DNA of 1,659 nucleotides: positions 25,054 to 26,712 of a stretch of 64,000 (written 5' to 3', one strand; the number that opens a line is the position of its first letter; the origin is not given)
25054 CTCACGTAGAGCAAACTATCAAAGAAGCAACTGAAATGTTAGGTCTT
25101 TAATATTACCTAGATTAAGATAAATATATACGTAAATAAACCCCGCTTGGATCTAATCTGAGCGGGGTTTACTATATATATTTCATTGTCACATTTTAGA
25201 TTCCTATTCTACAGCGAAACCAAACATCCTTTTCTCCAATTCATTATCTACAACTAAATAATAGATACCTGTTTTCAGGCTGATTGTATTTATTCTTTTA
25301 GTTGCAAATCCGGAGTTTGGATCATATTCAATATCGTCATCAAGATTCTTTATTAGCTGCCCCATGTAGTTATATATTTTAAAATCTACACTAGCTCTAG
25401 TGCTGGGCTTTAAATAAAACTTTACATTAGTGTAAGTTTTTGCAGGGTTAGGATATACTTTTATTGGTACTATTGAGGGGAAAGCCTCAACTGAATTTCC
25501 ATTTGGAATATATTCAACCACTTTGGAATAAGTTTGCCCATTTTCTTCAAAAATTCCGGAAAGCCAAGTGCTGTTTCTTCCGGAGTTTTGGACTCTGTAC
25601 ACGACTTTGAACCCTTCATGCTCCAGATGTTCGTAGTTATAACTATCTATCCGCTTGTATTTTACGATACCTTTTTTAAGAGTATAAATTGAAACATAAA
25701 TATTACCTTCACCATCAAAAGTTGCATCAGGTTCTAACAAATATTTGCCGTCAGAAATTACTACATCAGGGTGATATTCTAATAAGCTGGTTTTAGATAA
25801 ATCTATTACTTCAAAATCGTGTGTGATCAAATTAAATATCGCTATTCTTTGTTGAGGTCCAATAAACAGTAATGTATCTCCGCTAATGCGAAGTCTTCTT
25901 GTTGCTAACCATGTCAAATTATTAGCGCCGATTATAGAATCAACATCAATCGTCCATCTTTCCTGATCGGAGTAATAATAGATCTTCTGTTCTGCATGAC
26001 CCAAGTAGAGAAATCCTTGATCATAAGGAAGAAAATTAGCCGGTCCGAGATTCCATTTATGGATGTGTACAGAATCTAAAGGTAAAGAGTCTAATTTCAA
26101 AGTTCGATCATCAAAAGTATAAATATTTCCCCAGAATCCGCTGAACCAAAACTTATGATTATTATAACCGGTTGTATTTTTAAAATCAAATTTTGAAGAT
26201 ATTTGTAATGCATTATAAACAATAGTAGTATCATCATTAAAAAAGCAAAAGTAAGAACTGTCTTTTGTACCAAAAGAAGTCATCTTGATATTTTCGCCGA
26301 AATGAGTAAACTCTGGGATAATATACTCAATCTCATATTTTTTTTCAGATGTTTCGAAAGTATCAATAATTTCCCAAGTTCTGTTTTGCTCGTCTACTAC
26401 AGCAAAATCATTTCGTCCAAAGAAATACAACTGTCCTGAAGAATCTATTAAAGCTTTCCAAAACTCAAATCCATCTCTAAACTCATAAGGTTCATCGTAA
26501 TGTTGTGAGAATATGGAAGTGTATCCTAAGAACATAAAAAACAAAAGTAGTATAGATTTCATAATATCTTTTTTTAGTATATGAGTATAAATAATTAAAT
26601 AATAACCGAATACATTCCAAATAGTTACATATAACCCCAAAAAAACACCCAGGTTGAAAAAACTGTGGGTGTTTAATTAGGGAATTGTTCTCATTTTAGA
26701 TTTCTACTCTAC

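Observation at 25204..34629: Expanding family of T9SS-CTD proteins: three near-identical tandem units plus a diverged fourth, with nested IS insertions in the copy-2 leader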

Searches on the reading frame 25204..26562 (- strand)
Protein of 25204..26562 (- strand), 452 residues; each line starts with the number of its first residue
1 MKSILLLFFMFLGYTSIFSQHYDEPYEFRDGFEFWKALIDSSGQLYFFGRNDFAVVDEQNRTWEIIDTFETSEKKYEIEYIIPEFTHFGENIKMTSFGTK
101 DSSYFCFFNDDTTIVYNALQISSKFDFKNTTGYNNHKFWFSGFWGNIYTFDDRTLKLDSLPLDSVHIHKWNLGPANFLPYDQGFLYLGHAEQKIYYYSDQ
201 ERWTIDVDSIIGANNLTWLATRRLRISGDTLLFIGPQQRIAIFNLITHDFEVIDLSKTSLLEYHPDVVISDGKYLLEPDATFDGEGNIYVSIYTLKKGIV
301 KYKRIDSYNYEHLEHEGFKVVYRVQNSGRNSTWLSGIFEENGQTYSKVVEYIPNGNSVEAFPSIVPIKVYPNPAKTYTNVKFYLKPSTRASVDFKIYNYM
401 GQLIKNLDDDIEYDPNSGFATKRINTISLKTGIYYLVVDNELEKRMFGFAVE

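Call 7: search_protein_families(library=pfam, proteins=[window:25204-26562:-], max_evalue=0.1)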
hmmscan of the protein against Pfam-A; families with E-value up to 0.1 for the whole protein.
window:25204-26562:- (452 aa): 2 families
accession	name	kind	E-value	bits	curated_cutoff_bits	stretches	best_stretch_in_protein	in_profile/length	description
PF18962.6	Por_Secre_tail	-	3.1e-09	37.4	27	1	369-442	1-66/75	Secretion system C-terminal sorting domain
PF24231.1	DUF7444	-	0.083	13.3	27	0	32-77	30-75/90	Family of unknown function (DUF7444)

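Call 8: search_protein_families(library=ncbifam, proteins=[window:25204-26562:-], max_evalue=0.1)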
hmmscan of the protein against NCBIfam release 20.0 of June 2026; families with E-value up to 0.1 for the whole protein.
window:25204-26562:- (452 aa): 2 families
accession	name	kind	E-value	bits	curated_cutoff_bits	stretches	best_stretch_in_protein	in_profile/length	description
TIGR04183.1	Por_Secre_tail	domain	1e-06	28.6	23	1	369-441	1-61/72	T9SS type A sorting domain-containing protein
NF038113.1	T9SSA_dep_M36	equivalog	0.00059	18.1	885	1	367-440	793-857/869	T9SS-dependent M36 family metallopeptidase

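Call 11: find_homologous_proteins(query=window:25204-26562:-)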
Query window:25204-26562:- (452 aa): 5 proteins with E <= 0.001 among 3666 candidates.
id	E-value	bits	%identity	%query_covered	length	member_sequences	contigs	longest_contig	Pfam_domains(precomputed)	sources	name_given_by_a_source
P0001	0.0e+0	1013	99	98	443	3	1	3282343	PF18962.8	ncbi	-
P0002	1.1e-192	659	64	99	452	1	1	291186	PF18962.8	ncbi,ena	-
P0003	1.1e-178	613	60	100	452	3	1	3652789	PF18962.8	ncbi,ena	-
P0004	1.4e-93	332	40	100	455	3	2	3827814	PF18962.8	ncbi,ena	-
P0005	1.1e-25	108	55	22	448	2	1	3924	PF18962.8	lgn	-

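Call 12: find_encoding_contigs(protein=P0001, flank=10000, max_places=6)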
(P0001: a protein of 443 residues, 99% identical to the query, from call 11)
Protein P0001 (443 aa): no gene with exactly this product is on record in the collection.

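Call 13: find_encoding_contigs(protein=P0003, flank=10000, max_places=6)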
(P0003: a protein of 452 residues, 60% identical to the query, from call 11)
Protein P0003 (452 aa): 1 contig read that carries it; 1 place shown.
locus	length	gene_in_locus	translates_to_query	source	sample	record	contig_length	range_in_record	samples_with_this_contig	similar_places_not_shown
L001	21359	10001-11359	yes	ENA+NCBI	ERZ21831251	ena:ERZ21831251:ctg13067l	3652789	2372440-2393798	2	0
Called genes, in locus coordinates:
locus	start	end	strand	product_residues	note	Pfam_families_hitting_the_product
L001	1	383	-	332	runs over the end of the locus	PF01882:DUF58, PF13519:VWA_2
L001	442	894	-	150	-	PF01797:Y1_Tnp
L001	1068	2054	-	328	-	PF20030:bpMoxR, PF07726:AAA_3, PF07728:AAA_5, PF17863:AAA_lid_2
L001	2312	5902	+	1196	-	-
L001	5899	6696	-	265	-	PF01569:PAP2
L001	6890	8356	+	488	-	PF01225:Mur_ligase, PF08245:Mur_ligase_M, PF02875:Mur_ligase_C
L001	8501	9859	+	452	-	PF18962:Por_Secre_tail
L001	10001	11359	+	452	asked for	PF18962:Por_Secre_tail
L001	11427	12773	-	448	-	PF00209:SNF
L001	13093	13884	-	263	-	PF01522:Polysacc_deac_1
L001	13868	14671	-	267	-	PF00551:Formyl_trans_N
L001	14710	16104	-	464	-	PF02441:Flavoprotein, PF04127:DFP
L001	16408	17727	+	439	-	PF00009:GTP_EFTU, PF00025:Arf (faint), PF01926:MMR_HSR1, PF02421:FeoB_N, PF01926:MMR_HSR1, PF02421:FeoB_N, PF00009:GTP_EFTU, PF14714:KH_dom-like, +7 more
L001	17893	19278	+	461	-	PF03816:LytR_cpsA_psr (faint)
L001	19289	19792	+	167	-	PF00300:His_Phos_1 (weak)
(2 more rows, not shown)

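Call 14: find_encoding_contigs(protein=P0002, flank=10000, max_places=6)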
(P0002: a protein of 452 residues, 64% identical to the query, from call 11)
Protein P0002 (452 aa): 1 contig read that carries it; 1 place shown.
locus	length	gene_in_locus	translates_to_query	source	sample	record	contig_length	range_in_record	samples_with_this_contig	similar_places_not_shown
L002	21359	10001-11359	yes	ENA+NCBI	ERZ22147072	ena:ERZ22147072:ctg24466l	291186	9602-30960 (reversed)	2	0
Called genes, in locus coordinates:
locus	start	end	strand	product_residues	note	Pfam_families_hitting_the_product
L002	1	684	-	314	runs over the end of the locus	PF00291:PALP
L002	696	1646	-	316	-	PF01869:BcrAD_BadFG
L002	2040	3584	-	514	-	-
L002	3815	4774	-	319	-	PF00365:PFK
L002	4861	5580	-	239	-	PF01643:Acyl-ACP_TE, PF13279:4HBT_2 (faint), PF20791:Acyl-ACP_TE_C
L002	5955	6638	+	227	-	-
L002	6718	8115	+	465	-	PF18962:Por_Secre_tail (weak)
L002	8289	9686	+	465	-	PF18962:Por_Secre_tail (weak)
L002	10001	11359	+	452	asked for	PF18962:Por_Secre_tail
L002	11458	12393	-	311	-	PF00056:Ldh_1_N, PF02866:Ldh_1_C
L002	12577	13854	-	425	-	PF00285:Citrate_synt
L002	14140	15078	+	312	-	PF01073:3Beta_HSD, PF01370:Epimerase, PF16363:GDP_Man_Dehyd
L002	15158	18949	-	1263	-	PF07719:TPR_2 (faint), PF13424:TPR_12 (faint), PF13428:TPR_14 (faint), PF13176:TPR_7 (faint), PF14559:TPR_19 (faint), PF13432:TPR_16 (faint), PF12969:DUF3857, PF01841:Transglut_core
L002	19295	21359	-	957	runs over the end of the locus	PF24908:Ig_SIBA-E_2nd (faint), PF17210:SdrD_B (faint), PF18957:RibLong (faint), PF05345:He_PIG (weak), PF17802:SpaA (faint), PF05345:He_PIG (weak), PF13620:CarboxypepD_reg, PF18962:Por_Secre_tail, +2 more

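Call 18: list_cluster_members(proteins=[P0001, P0002, P0003, P0004, P0005])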
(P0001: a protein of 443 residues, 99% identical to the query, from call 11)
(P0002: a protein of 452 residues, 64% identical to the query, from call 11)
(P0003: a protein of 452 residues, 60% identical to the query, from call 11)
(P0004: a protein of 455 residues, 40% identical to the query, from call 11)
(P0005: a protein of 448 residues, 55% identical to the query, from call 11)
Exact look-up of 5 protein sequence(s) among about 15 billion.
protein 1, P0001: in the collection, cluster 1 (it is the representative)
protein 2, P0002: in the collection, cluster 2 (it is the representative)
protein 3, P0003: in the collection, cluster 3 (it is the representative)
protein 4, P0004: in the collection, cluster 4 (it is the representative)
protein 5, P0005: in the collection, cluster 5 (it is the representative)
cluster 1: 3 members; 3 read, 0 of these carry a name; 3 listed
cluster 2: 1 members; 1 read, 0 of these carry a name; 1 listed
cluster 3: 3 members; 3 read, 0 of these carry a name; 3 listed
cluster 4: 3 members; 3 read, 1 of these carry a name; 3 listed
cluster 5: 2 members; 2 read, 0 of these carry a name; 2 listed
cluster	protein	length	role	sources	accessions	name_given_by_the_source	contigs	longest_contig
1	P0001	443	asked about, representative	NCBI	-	-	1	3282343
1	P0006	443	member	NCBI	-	-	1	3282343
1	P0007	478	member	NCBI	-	-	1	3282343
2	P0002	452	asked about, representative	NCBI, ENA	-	-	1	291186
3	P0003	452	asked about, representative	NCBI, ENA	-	-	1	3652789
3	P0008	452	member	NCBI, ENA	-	-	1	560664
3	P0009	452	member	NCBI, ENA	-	-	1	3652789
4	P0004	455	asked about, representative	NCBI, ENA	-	-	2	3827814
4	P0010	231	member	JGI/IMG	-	hypothetical protein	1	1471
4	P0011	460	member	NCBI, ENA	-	-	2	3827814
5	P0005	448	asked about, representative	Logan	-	-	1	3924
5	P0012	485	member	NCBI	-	-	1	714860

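Call 21: find_related_loci(query=A1, collection=genome_contigs, flank=10000)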
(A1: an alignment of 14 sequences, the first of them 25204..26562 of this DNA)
Query A1 (452 aa) in genome_contigs; peptide patterns used: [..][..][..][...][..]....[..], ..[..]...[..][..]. (x = any residue, [..] = any of these).
48 stretches matched a pattern; 13 encode a relative of the query (tblastn E <= 1e-3); 11 distinct loci.
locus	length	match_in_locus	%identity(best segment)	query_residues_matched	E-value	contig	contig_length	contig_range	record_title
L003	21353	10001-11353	64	5-451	0e+0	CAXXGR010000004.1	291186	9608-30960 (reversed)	MAG: Candidatus Kapaibacterium sp. isolate e0203437-6bf0-458e-9b39-a3b2dce24231 genome assembly, contig: contig_4, whole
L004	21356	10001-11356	60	1-452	0e+0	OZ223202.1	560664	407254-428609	MAG: Candidatus Kapaibacterium sp. isolate 09316a08-0405-4927-8c64-54324f316411 genome assembly, chromosome: 6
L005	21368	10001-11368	41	1-452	3e-104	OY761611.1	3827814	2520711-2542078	MAG: Candidatus Kapabacteria bacterium isolate 963550f5-4d88-4eb0-99f7-25ebda648600 genome assembly, chromosome: 1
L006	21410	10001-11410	30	1-452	4e-55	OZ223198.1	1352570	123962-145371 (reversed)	MAG: Candidatus Kapaibacterium sp. isolate 09316a08-0405-4927-8c64-54324f316411 genome assembly, chromosome: 2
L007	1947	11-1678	31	1-451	7e-50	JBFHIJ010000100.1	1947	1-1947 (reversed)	MAG: Chlorobiota bacterium isolate Mix_sand07.2021.05.G.35 k141_956075_length_1947_cov_13.5858, whole genome shotgun seq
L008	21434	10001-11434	27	1-452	5e-41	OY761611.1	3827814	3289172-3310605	MAG: Candidatus Kapabacteria bacterium isolate 963550f5-4d88-4eb0-99f7-25ebda648600 genome assembly, chromosome: 1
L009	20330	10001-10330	55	345-452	6e-33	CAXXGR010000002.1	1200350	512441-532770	MAG: Candidatus Kapaibacterium sp. isolate e0203437-6bf0-458e-9b39-a3b2dce24231 genome assembly, contig: contig_2, whole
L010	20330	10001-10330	55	345-452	2e-32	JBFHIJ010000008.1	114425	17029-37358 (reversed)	MAG: Chlorobiota bacterium isolate Mix_sand07.2021.05.G.35 k141_153231_length_114425_cov_14.9766, whole genome shotgun s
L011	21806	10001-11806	54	353-452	6e-31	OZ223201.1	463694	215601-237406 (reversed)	MAG: Candidatus Kapaibacterium sp. isolate 09316a08-0405-4927-8c64-54324f316411 genome assembly, chromosome: 5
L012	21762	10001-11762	35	229-452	5e-27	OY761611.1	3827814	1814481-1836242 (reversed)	MAG: Candidatus Kapabacteria bacterium isolate 963550f5-4d88-4eb0-99f7-25ebda648600 genome assembly, chromosome: 1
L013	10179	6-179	69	394-451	7e-22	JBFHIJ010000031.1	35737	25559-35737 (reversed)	MAG: Chlorobiota bacterium isolate Mix_sand07.2021.05.G.35 k141_1261388_length_35737_cov_13.0003, whole genome shotgun s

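Call 31: predict_structure(alignment_id=A2)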
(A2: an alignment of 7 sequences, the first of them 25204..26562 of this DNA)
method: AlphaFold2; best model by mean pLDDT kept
length: 452 residues; sequences in the alignment: 7
mean_pLDDT: 78.9   pTM: 0.76
mean pLDDT of the five models: 78.9, 76.4, 74.1, 73.3, 73.0
residues with pLDDT >= 90: 91; 70-90: 280; 50-70: 37; < 50: 44
segments of 3 or more residues with pLDDT < 50: 1-18, 167-174, 360-373
pLDDT, mean of each block of 10 residues (from residue 1): 44 44 83 86 86 88 91 92 85 90 89 88 61 86 70 88 53 62 75 79 85 76 86 86 91 89 82 81 87 86 90 80 80 88 90 61 32 62 80 89 91 80 84 84 77 67
secondary structure, 60 per line:
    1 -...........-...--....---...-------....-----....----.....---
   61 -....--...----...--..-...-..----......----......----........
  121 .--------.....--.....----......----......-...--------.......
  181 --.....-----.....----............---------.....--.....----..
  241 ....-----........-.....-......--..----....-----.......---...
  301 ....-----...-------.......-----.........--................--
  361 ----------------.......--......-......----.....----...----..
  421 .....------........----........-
elements in order: H2-12 E19-22 E26-28 E36-39 E45-48 E53-57 E62-65 E68-70 E75-77 E93-98 E103-108 E113-117 H118-121 E130-134 E137-141 E146-151 E156-161 E177-180 E183-187 E193-197 E202-206 H207-213 E223-227 E230-234 E239-244 E250-254 H259-263 E268-270 E279-282 E288-294 E298-304 E310-312 E320-326 E332-340 E343-358 E377-383 H386-391 E393-398 E403-407 E412-414 E419-425 E432-439 E444-451
